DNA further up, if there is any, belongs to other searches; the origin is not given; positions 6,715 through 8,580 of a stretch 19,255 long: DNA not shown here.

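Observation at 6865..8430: Thirteen tandem 24-aa Thr/Ser/Asp-rich repeats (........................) behind a unique N-terminal domain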

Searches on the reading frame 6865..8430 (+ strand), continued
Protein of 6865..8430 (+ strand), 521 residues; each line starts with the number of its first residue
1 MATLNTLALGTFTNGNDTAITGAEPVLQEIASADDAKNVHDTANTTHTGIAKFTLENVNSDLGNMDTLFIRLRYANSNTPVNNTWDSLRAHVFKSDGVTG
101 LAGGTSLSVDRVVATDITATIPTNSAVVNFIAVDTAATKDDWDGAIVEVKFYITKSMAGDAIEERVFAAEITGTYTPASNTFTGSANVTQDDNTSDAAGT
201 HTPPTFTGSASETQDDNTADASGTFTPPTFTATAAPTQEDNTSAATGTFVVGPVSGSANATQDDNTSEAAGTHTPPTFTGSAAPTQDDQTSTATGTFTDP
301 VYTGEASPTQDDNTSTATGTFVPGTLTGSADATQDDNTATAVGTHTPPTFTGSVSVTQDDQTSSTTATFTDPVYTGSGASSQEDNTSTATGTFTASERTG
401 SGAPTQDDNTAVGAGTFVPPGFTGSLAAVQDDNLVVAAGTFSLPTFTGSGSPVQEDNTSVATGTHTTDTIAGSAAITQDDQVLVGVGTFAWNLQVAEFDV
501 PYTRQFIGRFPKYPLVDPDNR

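Call 49: fold_search(model_id=the predicted structure, library=pdb)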
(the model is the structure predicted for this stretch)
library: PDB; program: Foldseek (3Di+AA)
matches with E <= 10: 1063; with E <= 0.001: 0
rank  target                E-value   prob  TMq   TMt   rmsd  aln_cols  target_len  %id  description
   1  7c7d_A                2.3e-03  0.44  0.17  0.17  27.9       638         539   12  Crystal structure of the catalytic unit of thermostable GH87 alpha-1,3-glucanase from Streptomyces thermodiastaticus s (released 2020-11-11)
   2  7qx5                  7.6e-03  0.93  0.13  0.11  10.7       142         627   10  mosquitocidal Cry11Aa-Y449F determined at pH 7 from naturally-occurring nanocrystals by Serial femtosecond crystallograp (released 2022-07-27)
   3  2df7_Q                8.0e-03  0.97  0.16  0.19   7.4       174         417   13  Crystal structure of infectious bursal disease virus VP2 subviral particle (released 2006-06-27)
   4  7vrn_A                8.4e-03  0.99  0.14  0.17   7.1       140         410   16  Structure of infectious bursal disease virus Gt strain (released 2022-03-30)
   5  7qx4                  1.6e-02  0.80  0.12  0.10  10.9       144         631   12  mosquitocidal Cry11Aa determined at pH 7 from naturally-occurring nanocrystals by Serial femtosecond crystallography (released 2022-07-27)
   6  8a28_A                1.7e-02  0.96  0.16  0.20   9.4       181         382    9  Structure of the astacin zymogen of LAST-MAM from Limulus polyphemus (released 2022-10-19)
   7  7qx7                  1.7e-02  0.75  0.12  0.10  12.5       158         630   11  mosquitocidal Cry11Aa-F17Y determined at pH 7 from naturally-occurring nanocrystals by Serial femtosecond crystallograph (released 2022-07-27)
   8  7vrp_C                1.8e-02  0.75  0.12  0.14   8.5       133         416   16  Structure of infectious bursal disease virus Gx strain (released 2022-03-30)
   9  2w87_A                2.0e-02  0.96  0.16  0.44   8.1       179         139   14  Xyl-CBM35 in complex with glucuronic acid containing disaccharide. (released 2009-01-27)
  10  7vnj_D                2.1e-02  0.95  0.15  0.15   8.1       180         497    9  Complex structure of Clostridioides difficile enzymatic component (CDTa) and binding component (CDTb) pore with short  (released 2022-10-26)
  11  5zru_A                2.4e-02  0.33  0.20  0.18  25.4       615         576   10  Crystal structure of Agl-KA catalytic domain (released 2019-10-23)
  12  1ulo                  2.5e-02  0.90  0.14  0.37  11.6       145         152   14  N-TERMINAL CELLULOSE-BINDING DOMAIN FROM CELLULOMONAS FIMI BETA-1,4-GLUCANASE C, NMR, MINIMIZED AVERAGE STRUCTURE (released 1997-04-01)
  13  2df7_K                2.5e-02  0.80  0.14  0.17   8.6       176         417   12  Crystal structure of infectious bursal disease virus VP2 subviral particle (released 2006-06-27)
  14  2df7_B                2.6e-02  0.90  0.14  0.17   6.5       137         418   15  Crystal structure of infectious bursal disease virus VP2 subviral particle (released 2006-06-27)
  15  2df7_L                2.6e-02  0.89  0.16  0.18   7.8       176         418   12  Crystal structure of infectious bursal disease virus VP2 subviral particle (released 2006-06-27)
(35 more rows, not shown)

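Call 56: fold_search(model_id=the predicted structure, library=viral)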
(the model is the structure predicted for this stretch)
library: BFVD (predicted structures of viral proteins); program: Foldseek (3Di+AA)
matches with E <= 10: 895; with E <= 0.001: 14
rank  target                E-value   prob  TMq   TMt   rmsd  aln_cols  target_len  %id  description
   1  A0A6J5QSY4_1          7.9e-06  1.00  0.26  0.14  16.4       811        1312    7  Carbohydrate-binding, CenC-like [uncultured Caudovirales phage]
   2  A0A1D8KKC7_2          1.1e-05  0.93  0.16  0.07  26.3       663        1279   12  Uncharacterized protein [Synechococcus phage S-CAM3]
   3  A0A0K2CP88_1          2.6e-05  0.80  0.15  0.10  26.5       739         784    9  Carbohydrate-binding module family 96 domain-containing protein [Brevibacillus phage SecTim467]
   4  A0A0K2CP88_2          3.9e-05  0.90  0.20  0.15  22.4       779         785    9  Carbohydrate-binding module family 96 domain-containing protein [Brevibacillus phage SecTim467]
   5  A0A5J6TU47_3          8.4e-05  0.47  0.13  0.07  21.9       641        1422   12  (no name in the UniProt tables at hand)
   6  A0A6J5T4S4            1.0e-04  0.84  0.13  0.15  17.0       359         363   14  Uncharacterized protein [uncultured Caudovirales phage]
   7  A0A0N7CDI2            1.4e-04  0.60  0.13  0.11  18.8       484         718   15  (no name in the UniProt tables at hand)
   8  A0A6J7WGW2            2.0e-04  0.44  0.11  0.13  29.1       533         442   10  PA14 domain-containing protein [uncultured Caudovirales phage]
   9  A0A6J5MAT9            4.1e-04  0.54  0.13  0.14  24.4       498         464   12  Curlin associated [uncultured Caudovirales phage]
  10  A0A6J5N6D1            5.4e-04  0.57  0.16  0.09  25.3       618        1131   11  Concanavalin A-like lectin/glucanases superfamily [uncultured Caudovirales phage]
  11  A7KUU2                5.4e-04  0.47  0.15  0.12  19.5       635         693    9  (no name in the UniProt tables at hand)
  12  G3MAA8                5.9e-04  0.44  0.16  0.15  27.9       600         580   11  Gp367 [Bacillus phage G]
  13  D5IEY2                6.9e-04  0.23  0.11  0.10  23.2       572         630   10  Uncharacterized protein [Sulfolobus turreted icosahedral virus 2]
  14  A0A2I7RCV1            9.4e-04  0.85  0.12  0.16  12.6       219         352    9  (no name in the UniProt tables at hand)
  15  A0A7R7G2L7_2          1.0e-03  0.47  0.14  0.08  21.4       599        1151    8  (no name in the UniProt tables at hand)
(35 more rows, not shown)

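Call 71: list_cluster_members(proteins=[window:6865-8427:+, window:6208-6597:+])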
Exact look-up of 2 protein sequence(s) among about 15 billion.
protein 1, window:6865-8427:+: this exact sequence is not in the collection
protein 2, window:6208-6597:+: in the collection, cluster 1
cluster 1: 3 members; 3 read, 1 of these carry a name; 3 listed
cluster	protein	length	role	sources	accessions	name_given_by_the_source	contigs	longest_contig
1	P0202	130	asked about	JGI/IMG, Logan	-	hypothetical protein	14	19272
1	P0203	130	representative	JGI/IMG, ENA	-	-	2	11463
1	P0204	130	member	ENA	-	-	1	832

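Call 92: search_protein_families(library=pfam, proteins=[P0006, P0125, P0018, P0039, P0005], max_evalue=5)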
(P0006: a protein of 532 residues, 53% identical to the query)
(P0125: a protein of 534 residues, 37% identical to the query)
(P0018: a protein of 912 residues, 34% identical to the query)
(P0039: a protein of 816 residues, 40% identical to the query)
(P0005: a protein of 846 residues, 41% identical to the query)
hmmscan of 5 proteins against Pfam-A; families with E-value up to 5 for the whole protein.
P0006 (532 aa): 0 families

P0125 (534 aa): 3 families
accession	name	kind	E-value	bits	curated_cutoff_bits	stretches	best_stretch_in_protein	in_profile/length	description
PF13385.13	Laminin_G_3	-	9.5e-14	52.2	27.6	1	68-228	2-151/151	Concanavalin A-like lectin/glucanases superfamily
PF00354.24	Pentaxin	-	0.047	13.8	25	1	152-244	84-178/194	Pentaxin family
PF11003.13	DUF2842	-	0.25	12.2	25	0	347-380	11-44/61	Protein of unknown function (DUF2842)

P0018 (912 aa): 3 families
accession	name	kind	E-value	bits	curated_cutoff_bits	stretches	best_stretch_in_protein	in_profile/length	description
PF13385.13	Laminin_G_3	-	3.7e-18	66.6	27.6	1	311-457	16-150/151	Concanavalin A-like lectin/glucanases superfamily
PF00354.24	Pentaxin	-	0.0091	16.2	25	1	330-461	39-167/194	Pentaxin family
PF13577.12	SnoaL_4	-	2.3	8.6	24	1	623-696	28-92/126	SnoaL-like domain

P0039 (816 aa): 3 families
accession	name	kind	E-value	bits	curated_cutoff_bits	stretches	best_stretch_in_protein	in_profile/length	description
PF13385.13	Laminin_G_3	-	1.4e-24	87.4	27.6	2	17-162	12-150/151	Concanavalin A-like lectin/glucanases superfamily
PF02210.31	Laminin_G_2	-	0.0041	18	22.9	1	407-493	43-125/126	Laminin G domain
PF00354.24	Pentaxin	-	0.13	12.4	25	1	420-483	84-139/194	Pentaxin family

P0005 (846 aa): 0 families
